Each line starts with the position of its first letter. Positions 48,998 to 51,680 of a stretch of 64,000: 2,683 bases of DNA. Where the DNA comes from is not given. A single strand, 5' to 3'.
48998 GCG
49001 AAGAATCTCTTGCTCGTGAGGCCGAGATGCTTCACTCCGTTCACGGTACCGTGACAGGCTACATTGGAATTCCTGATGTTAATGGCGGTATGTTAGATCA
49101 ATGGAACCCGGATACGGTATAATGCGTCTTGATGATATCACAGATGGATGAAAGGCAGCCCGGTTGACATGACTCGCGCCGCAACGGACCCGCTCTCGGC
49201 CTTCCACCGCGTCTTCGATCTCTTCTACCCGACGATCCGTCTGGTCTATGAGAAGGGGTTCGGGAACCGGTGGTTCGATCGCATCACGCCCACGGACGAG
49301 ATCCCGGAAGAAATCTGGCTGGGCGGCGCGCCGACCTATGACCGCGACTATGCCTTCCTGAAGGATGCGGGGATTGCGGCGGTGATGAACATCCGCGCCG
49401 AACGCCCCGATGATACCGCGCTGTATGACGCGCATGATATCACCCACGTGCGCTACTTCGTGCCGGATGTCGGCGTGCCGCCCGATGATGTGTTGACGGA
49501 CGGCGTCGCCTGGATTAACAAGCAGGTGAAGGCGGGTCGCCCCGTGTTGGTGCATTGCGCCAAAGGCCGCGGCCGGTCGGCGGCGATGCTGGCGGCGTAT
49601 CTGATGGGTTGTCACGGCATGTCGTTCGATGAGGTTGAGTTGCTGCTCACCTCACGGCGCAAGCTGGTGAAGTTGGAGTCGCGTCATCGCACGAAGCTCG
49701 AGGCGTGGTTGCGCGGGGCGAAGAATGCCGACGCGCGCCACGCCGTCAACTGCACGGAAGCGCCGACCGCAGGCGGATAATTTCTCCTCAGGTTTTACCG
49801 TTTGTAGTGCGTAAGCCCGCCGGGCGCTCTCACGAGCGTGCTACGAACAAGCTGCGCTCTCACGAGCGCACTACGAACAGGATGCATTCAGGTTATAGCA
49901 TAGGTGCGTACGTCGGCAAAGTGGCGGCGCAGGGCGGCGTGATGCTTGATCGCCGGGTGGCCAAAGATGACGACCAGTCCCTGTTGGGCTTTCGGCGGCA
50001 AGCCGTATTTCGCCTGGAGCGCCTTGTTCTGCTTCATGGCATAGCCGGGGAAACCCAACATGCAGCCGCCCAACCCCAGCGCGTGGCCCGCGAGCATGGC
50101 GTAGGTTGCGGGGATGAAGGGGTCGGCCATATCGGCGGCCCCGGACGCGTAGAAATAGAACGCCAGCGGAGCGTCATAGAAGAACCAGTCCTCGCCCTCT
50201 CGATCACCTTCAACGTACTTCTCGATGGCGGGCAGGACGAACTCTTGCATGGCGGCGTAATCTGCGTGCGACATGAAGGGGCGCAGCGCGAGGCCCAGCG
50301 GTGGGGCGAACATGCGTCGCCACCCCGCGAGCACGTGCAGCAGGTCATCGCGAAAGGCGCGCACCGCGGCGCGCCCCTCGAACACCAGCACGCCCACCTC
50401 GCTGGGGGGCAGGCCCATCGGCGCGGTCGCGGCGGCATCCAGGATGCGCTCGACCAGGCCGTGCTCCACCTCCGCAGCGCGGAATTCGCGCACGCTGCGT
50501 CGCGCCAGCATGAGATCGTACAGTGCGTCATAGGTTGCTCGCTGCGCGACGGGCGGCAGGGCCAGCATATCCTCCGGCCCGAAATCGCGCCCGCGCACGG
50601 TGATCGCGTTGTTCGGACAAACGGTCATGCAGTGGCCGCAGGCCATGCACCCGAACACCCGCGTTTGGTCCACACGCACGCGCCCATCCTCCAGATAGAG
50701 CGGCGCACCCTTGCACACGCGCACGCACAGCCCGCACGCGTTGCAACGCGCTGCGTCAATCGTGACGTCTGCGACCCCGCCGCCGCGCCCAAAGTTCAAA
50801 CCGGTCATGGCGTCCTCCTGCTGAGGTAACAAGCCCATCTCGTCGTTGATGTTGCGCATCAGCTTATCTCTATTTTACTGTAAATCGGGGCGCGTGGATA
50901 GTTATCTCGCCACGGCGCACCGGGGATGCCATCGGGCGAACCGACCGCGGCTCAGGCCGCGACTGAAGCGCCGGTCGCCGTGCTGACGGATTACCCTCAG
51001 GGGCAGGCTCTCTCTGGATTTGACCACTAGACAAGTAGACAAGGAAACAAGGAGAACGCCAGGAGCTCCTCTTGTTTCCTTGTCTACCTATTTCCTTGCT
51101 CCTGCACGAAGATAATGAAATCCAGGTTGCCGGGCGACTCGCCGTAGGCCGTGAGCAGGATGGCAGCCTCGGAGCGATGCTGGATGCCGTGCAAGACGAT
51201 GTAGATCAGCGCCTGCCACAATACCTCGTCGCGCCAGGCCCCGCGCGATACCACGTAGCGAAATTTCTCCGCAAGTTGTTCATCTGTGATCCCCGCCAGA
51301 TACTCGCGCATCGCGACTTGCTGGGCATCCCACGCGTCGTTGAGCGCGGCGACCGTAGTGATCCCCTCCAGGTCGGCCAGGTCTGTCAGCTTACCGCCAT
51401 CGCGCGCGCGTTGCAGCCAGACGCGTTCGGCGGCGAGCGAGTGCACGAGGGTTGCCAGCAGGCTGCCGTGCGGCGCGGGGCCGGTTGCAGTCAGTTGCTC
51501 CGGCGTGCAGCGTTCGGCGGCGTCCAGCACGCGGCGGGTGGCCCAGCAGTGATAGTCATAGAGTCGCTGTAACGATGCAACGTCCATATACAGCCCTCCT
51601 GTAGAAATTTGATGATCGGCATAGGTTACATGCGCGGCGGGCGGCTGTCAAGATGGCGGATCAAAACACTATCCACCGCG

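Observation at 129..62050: Nearly every intergenic gap carries hairpin or palindromic elements from at least 6-8 families, many built from tandem 7-13 nt words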

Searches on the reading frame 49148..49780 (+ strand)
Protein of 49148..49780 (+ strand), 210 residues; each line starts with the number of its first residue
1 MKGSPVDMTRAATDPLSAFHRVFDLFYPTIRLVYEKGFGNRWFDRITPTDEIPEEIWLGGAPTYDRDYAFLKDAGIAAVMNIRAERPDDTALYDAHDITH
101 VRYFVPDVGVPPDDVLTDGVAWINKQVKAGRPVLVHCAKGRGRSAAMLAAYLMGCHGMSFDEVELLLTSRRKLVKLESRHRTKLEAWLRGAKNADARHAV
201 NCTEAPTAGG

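Call 40: search_protein_families(library=pfam, proteins=[window:49148-49780:+], max_evalue=0.00001)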
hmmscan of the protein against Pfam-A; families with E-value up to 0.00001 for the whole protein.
window:49148-49780:+ (210 aa): 4 families
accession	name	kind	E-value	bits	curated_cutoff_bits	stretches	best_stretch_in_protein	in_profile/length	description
PF00782.25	DSPc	-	1.5e-15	57.6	33.5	1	56-187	1-130/133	Dual specificity phosphatase, catalytic domain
PF22785.1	Tc-R-P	-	3.4e-15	56.9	27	1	65-153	13-102/106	Polymorphic toxin system, DSP-PTPase phosphatase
PF22784.1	PTP-SAK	-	7.5e-11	42.7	27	1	58-164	14-120/153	Swiss Army Knife protein, DSP-PTPase phosphatase domain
PF22741.1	PTP-NADK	-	4e-08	33.3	27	1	55-159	29-137/163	DSP-PTPase phosphatase fused to NAD+ Kinase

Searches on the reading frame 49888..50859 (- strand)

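Call 40: search_protein_families(library=pfam, proteins=[window:49888-50859:-], max_evalue=0.00001)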
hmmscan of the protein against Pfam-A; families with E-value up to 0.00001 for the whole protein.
window:49888-50859:- (323 aa): 5 families
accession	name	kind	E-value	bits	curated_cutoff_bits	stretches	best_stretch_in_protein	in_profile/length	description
PF00881.29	Nitroreductase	-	7.7e-13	49.4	23.5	1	119-301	3-167/167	Nitroreductase family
PF12838.12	Fer4_7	-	8.5e-10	39.4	27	0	71-91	2-22/52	4Fe-4S dicluster domain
PF00037.32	Fer4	-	1.4e-08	34.6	21.1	0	71-87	8-24/24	4Fe-4S binding domain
PF13237.11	Fer4_10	-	1.2e-06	28.8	25.5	1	32-82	2-53/53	4Fe-4S dicluster domain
PF12797.12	Fer4_2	-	2.1e-06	27.8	24.5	0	32-50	3-21/22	4Fe-4S binding domain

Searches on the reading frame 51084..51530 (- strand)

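Call 40: search_protein_families(library=pfam, proteins=[window:51084-51530:-], max_evalue=0.00001)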
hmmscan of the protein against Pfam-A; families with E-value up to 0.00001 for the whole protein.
window:51084-51530:- (148 aa): 2 families
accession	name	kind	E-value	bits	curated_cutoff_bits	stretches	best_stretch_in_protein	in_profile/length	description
PF12867.12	DinB_2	-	1.3e-09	39.1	24.8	1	2-121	10-127/128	DinB superfamily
PF05163.17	DinB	-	8.5e-08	32.8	23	1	3-142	21-158/165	DinB family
